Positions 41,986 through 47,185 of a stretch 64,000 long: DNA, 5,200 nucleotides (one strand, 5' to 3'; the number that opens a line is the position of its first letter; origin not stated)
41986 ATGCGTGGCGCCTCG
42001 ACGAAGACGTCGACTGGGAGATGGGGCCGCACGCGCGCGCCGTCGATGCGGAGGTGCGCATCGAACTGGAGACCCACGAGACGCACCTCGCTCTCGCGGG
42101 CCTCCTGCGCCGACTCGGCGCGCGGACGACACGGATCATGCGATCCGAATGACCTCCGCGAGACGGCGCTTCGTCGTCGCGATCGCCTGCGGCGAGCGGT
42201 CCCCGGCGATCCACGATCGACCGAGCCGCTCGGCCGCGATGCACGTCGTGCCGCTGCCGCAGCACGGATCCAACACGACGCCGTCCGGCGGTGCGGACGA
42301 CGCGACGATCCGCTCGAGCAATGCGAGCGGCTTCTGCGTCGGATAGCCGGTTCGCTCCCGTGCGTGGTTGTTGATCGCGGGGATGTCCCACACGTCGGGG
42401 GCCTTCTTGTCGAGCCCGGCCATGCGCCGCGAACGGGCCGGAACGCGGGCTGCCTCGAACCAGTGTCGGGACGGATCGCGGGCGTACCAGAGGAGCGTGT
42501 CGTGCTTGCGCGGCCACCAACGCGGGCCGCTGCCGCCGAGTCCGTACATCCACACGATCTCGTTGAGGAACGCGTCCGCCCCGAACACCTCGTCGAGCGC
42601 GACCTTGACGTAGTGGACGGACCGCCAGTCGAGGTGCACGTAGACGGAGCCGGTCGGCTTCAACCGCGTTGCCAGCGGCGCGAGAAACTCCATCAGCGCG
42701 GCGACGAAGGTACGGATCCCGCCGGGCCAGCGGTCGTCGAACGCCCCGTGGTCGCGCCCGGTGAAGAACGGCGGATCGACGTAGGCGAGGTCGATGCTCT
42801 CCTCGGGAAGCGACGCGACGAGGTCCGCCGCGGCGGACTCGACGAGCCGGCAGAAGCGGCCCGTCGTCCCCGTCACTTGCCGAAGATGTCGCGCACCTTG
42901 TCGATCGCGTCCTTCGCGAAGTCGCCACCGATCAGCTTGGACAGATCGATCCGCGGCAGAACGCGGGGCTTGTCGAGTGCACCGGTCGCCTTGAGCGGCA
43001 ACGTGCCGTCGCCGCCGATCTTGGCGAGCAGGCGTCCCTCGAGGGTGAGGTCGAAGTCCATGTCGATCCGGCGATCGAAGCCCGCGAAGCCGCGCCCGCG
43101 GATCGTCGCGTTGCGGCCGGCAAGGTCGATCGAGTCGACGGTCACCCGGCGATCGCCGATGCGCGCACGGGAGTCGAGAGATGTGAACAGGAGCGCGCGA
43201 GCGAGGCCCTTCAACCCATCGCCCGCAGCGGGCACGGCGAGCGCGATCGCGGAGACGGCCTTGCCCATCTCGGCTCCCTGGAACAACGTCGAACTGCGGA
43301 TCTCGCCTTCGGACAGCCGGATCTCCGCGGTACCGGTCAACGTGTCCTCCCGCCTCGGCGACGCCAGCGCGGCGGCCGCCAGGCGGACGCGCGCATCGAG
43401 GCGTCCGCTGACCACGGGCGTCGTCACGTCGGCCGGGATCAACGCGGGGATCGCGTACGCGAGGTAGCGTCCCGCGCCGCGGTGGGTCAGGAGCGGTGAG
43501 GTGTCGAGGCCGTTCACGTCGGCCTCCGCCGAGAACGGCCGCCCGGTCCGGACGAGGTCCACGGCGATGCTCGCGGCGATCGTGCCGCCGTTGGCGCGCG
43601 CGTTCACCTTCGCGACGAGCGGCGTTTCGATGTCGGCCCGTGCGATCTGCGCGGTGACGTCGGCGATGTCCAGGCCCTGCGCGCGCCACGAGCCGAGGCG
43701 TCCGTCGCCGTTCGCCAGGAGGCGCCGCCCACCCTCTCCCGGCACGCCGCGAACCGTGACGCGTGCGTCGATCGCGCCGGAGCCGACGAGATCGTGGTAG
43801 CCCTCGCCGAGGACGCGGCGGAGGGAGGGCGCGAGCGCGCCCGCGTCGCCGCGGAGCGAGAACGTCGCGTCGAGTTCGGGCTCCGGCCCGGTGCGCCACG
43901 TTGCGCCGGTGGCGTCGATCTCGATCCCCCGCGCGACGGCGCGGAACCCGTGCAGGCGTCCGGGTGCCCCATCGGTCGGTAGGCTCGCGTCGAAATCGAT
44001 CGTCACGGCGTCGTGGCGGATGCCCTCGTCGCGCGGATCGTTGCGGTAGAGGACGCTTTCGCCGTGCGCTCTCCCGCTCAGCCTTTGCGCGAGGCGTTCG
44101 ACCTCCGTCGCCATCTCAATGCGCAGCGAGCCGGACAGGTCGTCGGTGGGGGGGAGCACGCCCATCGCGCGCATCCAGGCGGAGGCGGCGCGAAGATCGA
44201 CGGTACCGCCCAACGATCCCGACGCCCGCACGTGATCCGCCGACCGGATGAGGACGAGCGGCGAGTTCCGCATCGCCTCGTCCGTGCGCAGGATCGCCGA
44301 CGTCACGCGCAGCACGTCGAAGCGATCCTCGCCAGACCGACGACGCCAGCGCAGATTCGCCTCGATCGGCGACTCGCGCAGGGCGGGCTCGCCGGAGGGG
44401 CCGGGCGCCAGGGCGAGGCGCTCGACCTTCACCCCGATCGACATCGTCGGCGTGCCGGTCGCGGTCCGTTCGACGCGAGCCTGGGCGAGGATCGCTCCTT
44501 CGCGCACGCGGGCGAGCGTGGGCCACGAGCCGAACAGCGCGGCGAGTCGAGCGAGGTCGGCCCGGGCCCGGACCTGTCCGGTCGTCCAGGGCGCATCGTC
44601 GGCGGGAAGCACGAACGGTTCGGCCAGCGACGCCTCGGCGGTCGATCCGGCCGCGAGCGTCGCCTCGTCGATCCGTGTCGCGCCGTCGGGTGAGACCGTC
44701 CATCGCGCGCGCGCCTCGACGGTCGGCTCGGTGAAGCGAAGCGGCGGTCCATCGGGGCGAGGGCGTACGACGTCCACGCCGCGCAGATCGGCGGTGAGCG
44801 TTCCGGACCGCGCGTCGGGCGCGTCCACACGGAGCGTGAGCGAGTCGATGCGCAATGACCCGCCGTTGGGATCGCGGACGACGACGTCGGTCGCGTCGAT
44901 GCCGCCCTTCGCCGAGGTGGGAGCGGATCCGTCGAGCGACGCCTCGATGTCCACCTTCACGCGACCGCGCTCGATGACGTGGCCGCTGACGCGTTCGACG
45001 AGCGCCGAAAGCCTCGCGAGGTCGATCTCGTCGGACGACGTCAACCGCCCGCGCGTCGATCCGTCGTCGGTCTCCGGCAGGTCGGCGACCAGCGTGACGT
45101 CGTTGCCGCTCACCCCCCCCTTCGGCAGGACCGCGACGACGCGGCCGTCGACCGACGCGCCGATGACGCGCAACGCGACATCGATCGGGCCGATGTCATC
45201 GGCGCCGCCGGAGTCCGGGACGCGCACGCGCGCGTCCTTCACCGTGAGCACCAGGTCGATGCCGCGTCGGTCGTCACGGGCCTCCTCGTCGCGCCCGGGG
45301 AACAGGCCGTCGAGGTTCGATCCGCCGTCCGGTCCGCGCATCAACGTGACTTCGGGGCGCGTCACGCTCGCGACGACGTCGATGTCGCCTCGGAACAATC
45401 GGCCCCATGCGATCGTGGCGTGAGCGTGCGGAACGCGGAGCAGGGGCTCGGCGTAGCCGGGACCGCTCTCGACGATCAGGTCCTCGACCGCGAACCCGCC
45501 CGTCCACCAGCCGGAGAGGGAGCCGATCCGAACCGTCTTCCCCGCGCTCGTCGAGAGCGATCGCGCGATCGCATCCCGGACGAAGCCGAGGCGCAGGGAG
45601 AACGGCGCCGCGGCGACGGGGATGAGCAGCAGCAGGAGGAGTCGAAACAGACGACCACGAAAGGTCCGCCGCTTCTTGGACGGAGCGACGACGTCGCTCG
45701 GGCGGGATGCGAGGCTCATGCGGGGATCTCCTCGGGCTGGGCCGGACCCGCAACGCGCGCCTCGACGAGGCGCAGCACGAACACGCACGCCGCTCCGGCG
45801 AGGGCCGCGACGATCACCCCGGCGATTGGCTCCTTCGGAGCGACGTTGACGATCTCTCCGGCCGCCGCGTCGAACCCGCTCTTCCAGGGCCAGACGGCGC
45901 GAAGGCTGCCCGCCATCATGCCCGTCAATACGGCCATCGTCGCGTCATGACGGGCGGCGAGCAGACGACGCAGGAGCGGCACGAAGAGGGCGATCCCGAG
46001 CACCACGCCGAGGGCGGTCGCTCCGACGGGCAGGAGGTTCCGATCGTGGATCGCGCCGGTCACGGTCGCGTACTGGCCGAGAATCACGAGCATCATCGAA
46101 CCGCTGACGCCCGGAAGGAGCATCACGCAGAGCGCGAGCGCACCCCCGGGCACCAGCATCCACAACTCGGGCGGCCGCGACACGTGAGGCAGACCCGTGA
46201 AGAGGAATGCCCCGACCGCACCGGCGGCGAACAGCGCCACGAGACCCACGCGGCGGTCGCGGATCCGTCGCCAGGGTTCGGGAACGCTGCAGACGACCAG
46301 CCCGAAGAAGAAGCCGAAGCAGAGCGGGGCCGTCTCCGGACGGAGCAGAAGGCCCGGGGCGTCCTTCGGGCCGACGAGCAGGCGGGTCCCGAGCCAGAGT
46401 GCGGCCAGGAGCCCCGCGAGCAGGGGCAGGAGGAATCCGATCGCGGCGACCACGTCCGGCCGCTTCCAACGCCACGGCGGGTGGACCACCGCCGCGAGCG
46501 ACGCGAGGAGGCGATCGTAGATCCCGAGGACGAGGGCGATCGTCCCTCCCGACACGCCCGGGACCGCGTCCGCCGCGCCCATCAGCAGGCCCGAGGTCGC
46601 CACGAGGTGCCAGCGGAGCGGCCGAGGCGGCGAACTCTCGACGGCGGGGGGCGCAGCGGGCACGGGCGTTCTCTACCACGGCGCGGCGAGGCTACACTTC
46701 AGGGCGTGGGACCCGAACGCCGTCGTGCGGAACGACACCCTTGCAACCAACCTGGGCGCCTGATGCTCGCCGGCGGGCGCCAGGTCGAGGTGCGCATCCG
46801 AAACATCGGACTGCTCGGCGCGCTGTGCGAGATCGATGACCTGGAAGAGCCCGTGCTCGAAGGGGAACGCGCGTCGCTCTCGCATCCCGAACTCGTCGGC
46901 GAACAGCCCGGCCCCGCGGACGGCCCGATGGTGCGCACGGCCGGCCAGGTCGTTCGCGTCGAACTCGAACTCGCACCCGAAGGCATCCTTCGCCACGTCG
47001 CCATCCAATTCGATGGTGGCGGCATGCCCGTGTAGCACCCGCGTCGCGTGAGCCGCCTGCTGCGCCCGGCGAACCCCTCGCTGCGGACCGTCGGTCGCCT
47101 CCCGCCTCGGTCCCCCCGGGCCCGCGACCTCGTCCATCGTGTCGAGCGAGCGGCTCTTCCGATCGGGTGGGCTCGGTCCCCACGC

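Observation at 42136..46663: Orphan beta-class DNA methyltransferase embedded (overlapping codons) with AsmA-like and DUF368 envelope genes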

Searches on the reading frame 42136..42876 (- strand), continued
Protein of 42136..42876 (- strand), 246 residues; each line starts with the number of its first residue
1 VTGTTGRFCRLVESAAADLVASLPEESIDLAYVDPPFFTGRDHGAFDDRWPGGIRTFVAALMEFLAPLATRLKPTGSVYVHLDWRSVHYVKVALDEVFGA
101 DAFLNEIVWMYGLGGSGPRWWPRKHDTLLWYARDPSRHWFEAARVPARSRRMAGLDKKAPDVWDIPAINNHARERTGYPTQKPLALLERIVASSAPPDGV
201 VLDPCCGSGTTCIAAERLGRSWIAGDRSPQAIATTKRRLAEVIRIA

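Call 63: find_encoding_contigs(protein=P0046, flank=8000, max_places=1)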
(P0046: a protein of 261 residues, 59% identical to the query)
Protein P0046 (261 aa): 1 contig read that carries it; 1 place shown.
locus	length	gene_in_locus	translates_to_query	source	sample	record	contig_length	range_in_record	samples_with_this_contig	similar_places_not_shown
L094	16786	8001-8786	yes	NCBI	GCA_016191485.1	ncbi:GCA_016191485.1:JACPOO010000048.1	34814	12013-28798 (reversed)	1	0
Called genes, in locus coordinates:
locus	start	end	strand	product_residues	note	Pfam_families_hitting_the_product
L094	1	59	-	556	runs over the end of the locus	PF02347:GDC-P (weak), PF00266:Aminotran_5 (weak), PF21478:GcvP2_C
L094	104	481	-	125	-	PF05168:HEPN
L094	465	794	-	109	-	PF01909:NTP_transf_2, PF18765:Polbeta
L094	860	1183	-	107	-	PF01909:NTP_transf_2, PF18765:Polbeta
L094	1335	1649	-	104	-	-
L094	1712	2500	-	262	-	PF04199:Cyclase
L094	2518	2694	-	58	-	-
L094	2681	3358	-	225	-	PF02776:TPP_enzyme_N (weak)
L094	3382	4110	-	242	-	-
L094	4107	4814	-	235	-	PF04326:SLFN_AlbA_2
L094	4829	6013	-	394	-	PF02347:GDC-P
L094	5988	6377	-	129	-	PF01597:GCV_H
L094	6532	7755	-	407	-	PF07690:MFS_1, PF12832:MFS_1_like (weak), PF00083:Sugar_tr, PF07690:MFS_1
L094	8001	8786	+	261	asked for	PF01555:N6_N4_Mtase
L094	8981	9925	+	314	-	PF01555:N6_N4_Mtase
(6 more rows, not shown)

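Call 69: search_protein_families(library=pfam, proteins=[P0067, P0070, P0087, P0090, P0066, P0093], max_evalue=0.01)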
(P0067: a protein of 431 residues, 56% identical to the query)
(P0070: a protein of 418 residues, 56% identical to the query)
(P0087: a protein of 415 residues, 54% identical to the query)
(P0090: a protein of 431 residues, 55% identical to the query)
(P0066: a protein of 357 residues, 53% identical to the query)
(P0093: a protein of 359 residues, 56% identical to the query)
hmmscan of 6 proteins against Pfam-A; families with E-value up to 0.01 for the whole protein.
P0067 (431 aa): 8 families
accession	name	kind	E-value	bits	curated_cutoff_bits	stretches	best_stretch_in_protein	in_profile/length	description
PF01555.25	N6_N4_Mtase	-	8.9e-49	166.8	26.7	1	36-252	1-218/221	DNA methylase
PF04471.18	Mrr_cat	-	2.1e-06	28.3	21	1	278-382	2-114/115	Restriction endonuclease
PF03602.21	Cons_hypoth95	-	9.4e-05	22.6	24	0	21-51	97-129/182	Conserved hypothetical protein 95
PF08241.18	Methyltransf_11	-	0.00017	22.6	21.2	0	225-271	4-50/95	Methyltransferase domain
PF13649.12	Methyltransf_25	-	0.00032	21.8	27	0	219-269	1-52/97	Methyltransferase domain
PF02475.24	TRM5-TYW2_MTfase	-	0.00039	20.8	28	1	207-256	29-79/164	TRM5/TYW2 methyltransferase domain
PF13847.12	Methyltransf_31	-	0.0011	19.1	27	0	215-261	3-52/145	Methyltransferase domain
PF02086.21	MethyltransfD12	-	0.0013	19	22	0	203-255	7-60/253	D12 class N6 adenine-specific DNA methyltransferase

P0070 (418 aa): 7 families
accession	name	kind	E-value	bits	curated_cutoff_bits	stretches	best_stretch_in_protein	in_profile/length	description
PF01555.25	N6_N4_Mtase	-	1.2e-49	169.7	26.7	1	23-240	1-219/221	DNA methylase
PF04471.18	Mrr_cat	-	1.5e-05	25.5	21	1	266-368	3-113/115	Restriction endonuclease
PF13649.12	Methyltransf_25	-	0.00031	21.8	27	1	206-259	1-55/97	Methyltransferase domain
PF03602.21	Cons_hypoth95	-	0.00042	20.5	24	0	11-38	100-129/182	Conserved hypothetical protein 95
PF08241.18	Methyltransf_11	-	0.00067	20.7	21.2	0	212-258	4-50/95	Methyltransferase domain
PF02475.24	TRM5-TYW2_MTfase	-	0.0047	17.3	28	0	197-244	31-80/164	TRM5/TYW2 methyltransferase domain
PF02086.21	MethyltransfD12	-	0.0066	16.6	22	0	202-245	20-63/253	D12 class N6 adenine-specific DNA methyltransferase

P0087 (415 aa): 7 families
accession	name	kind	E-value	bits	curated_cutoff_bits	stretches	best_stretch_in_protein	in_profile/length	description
PF01555.25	N6_N4_Mtase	-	5.8e-53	180.5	26.7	1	24-242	1-220/221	DNA methylase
PF04471.18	Mrr_cat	-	4.2e-07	30.5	21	1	268-368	4-112/115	Restriction endonuclease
PF02475.24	TRM5-TYW2_MTfase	-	0.00019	21.8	28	1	197-243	30-78/164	TRM5/TYW2 methyltransferase domain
PF03602.21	Cons_hypoth95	-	0.00037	20.6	24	0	8-40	96-130/182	Conserved hypothetical protein 95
PF08241.18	Methyltransf_11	-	0.00057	20.9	21.2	0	213-271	4-56/95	Methyltransferase domain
PF13649.12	Methyltransf_25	-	0.00095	20.3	27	0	208-256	2-51/97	Methyltransferase domain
PF02086.21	MethyltransfD12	-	0.008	16.4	22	0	191-243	7-60/253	D12 class N6 adenine-specific DNA methyltransferase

P0090 (431 aa): 8 families
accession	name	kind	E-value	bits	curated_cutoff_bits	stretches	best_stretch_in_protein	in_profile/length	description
PF01555.25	N6_N4_Mtase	-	1.7e-50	172.5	26.7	1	29-243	1-216/221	DNA methylase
PF04471.18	Mrr_cat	-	3.7e-05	24.2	21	1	273-374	4-112/115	Restriction endonuclease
PF13847.12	Methyltransf_31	-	4.6e-05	23.6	27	1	207-269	2-67/145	Methyltransferase domain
PF08241.18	Methyltransf_11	-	0.0013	19.8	21.2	0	217-262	3-48/95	Methyltransferase domain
PF13649.12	Methyltransf_25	-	0.0025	18.9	27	0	212-266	1-56/97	Methyltransferase domain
PF03602.21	Cons_hypoth95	-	0.0035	17.5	24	0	15-43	98-128/182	Conserved hypothetical protein 95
PF02086.21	MethyltransfD12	-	0.0037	17.4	22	0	196-247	7-59/253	D12 class N6 adenine-specific DNA methyltransferase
PF02475.24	TRM5-TYW2_MTfase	-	0.0061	17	28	0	203-248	31-78/164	TRM5/TYW2 methyltransferase domain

P0066 (357 aa): 2 families
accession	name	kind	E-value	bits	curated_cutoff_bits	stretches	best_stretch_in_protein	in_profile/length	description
PF01555.25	N6_N4_Mtase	-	2e-53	182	26.7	1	29-245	1-218/221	DNA methylase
PF04471.18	Mrr_cat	-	3.5e-05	24.3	21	1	274-356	5-99/115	Restriction endonuclease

P0093 (359 aa): 1 family
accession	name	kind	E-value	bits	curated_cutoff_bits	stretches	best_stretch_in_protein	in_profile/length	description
PF01555.25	N6_N4_Mtase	-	3.4e-44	151.8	26.7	1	9-224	1-217/221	DNA methylase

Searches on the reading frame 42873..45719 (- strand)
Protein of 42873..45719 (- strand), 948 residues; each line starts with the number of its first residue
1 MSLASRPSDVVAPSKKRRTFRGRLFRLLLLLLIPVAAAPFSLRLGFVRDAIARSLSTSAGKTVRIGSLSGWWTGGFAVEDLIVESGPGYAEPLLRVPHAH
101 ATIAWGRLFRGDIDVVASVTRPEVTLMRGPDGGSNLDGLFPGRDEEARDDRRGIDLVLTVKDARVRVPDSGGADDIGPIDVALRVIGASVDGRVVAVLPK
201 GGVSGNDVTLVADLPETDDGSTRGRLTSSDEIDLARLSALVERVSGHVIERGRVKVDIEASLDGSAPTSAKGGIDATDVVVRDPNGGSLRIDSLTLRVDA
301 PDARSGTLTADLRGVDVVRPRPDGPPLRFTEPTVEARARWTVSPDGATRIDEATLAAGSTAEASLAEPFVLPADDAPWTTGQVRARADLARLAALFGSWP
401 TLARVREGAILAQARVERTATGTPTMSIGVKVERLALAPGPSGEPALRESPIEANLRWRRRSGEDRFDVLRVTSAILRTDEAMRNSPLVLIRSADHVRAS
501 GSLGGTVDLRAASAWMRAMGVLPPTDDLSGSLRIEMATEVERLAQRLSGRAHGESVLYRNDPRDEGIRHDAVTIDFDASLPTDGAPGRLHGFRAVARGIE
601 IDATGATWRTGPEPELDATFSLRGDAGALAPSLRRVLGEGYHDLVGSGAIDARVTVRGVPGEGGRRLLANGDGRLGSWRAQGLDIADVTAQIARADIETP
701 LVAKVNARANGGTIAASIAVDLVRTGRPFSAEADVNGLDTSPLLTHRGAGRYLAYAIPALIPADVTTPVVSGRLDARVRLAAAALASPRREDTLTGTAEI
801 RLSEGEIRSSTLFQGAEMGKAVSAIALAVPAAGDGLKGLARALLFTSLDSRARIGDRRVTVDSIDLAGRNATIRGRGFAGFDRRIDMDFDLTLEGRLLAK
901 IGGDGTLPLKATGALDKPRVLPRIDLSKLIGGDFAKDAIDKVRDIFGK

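Call 9: search_protein_families(library=pfam, proteins=[window:42873-45719:-], max_evalue=0.01)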
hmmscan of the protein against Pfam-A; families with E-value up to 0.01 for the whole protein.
window:42873-45719:- (948 aa): 3 families
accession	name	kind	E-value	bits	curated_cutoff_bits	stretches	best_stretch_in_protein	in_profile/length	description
PF05359.17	DUF748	-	5.9e-09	35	50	1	16-298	9-295/1037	Domain of Unknown Function (DUF748)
PF05170.20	AsmA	-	0.0014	18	29.8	0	24-142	11-133/607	AsmA family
PF13116.12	YhdP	-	0.0027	16.1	46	0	18-294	6-274/1224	YhdP protein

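Call 10: search_protein_families(library=ncbifam, proteins=[window:42873-45719:-], max_evalue=0.01)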
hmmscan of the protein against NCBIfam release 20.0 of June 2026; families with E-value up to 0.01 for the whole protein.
window:42873-45719:- (948 aa): 1 family
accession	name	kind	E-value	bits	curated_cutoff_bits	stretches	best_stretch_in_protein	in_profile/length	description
TIGR04411.1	T2SS_GspN_Lepto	equivalog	1.6e-05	24.6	50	0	27-117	5-95/280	type II secretion system protein GspN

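Call 38: search_protein_families(library=padloc, proteins=[window:42873-45719:-], max_evalue=0.01)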
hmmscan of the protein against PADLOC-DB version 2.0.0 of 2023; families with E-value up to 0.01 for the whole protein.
window:42873-45719:- (948 aa): 0 families

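Call 41: find_related_loci(query=A2, collection=metagenome_contigs, flank=6000)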
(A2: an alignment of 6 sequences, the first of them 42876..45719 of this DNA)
Query A2 (948 aa) in metagenome_contigs; peptide patterns used: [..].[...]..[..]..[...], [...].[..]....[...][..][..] (x = any residue, [..] = any of these).
218 stretches matched a pattern; 1 encode a relative of the query (tblastn E <= 1e-3); 1 distinct loci.
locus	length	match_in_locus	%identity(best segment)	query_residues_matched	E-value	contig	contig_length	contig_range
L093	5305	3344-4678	38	507-943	2e-73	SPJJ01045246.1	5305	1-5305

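Call 60: search_protein_families(library=pfam, alignment_id=A2, max_evalue=0.001)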
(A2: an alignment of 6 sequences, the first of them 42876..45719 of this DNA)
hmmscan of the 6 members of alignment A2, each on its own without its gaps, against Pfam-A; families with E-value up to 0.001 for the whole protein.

A. member 1, window:42876-45719:- (948 aa): 1 family
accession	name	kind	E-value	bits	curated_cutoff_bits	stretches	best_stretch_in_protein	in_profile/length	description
PF05359.17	DUF748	-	5.9e-09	35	50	1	16-298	9-295/1037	Domain of Unknown Function (DUF748)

B. families by the number of members that match (of 6 scanned): 3 families
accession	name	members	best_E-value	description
PF05359.17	DUF748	6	6.5e-17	Domain of Unknown Function (DUF748)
PF05170.20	AsmA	5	2.2e-13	AsmA family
PF13116.12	YhdP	5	9.3e-10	YhdP protein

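Call 64: search_solved_structures(query=A2, max_evalue=1)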
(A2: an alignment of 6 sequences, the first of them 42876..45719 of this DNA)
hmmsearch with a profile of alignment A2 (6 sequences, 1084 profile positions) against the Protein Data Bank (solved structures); distinct sequences matched with E-value up to 1: 1.
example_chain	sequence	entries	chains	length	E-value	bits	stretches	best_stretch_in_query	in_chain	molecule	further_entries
9pdp_A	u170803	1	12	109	0.08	14.2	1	142-232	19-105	Portal protein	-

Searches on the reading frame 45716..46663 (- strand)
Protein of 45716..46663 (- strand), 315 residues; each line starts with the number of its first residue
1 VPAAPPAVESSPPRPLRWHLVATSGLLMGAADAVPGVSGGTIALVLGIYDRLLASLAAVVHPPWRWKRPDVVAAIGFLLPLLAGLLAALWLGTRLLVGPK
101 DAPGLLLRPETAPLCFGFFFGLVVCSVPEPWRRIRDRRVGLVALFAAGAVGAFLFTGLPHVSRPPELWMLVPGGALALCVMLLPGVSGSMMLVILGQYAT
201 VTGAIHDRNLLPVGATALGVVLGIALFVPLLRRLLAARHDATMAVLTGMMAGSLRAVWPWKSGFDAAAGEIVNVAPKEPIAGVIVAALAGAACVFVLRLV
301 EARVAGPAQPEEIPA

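Call 9: search_protein_families(library=pfam, proteins=[window:45716-46663:-], max_evalue=0.01)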
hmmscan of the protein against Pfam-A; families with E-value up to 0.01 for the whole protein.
window:45716-46663:- (315 aa): 1 family
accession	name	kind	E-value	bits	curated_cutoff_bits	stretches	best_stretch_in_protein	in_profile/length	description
PF04018.18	VCA0040-like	-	1.4e-58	198.8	26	1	28-263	1-234/246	Undecaprenyl phosphate translocase-like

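Call 10: search_protein_families(library=ncbifam, proteins=[window:45716-46663:-], max_evalue=0.01)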
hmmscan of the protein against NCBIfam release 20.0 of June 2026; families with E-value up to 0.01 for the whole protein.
window:45716-46663:- (315 aa): 2 families
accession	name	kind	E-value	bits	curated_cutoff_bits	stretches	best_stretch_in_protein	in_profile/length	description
NF052564.1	PlprenPhTpVIBCH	equivalog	3.1e-55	187.6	400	1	21-264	6-247/303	polyprenyl-phosphate transporter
NF052563.1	PlprenPhTpPopt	equivalog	3.2e-26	92.5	400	2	23-128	9-99/277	polyprenyl-phosphate transporter PopT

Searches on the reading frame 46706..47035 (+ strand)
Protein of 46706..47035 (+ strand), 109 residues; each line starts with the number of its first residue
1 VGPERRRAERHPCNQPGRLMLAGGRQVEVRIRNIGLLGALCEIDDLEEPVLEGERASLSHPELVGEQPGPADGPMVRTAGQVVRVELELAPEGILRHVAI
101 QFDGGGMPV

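Call 37: search_protein_families(library=pfam, proteins=[window:46706-47035:+], max_evalue=0.05)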
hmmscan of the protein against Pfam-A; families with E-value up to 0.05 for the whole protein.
window:46706-47035:+ (109 aa): 2 families
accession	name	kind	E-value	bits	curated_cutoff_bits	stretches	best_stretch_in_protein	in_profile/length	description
PF07238.19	PilZ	-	2.7e-06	28.1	22.5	1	4-87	1-85/102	PilZ domain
PF12857.13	TOBE_3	-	0.04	14.3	27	0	76-94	14-32/59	TOBE-like domain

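Call 38: search_protein_families(library=padloc, proteins=[window:46706-47035:+], max_evalue=0.01)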
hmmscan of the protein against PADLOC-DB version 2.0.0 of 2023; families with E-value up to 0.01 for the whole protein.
window:46706-47035:+ (109 aa): 0 families
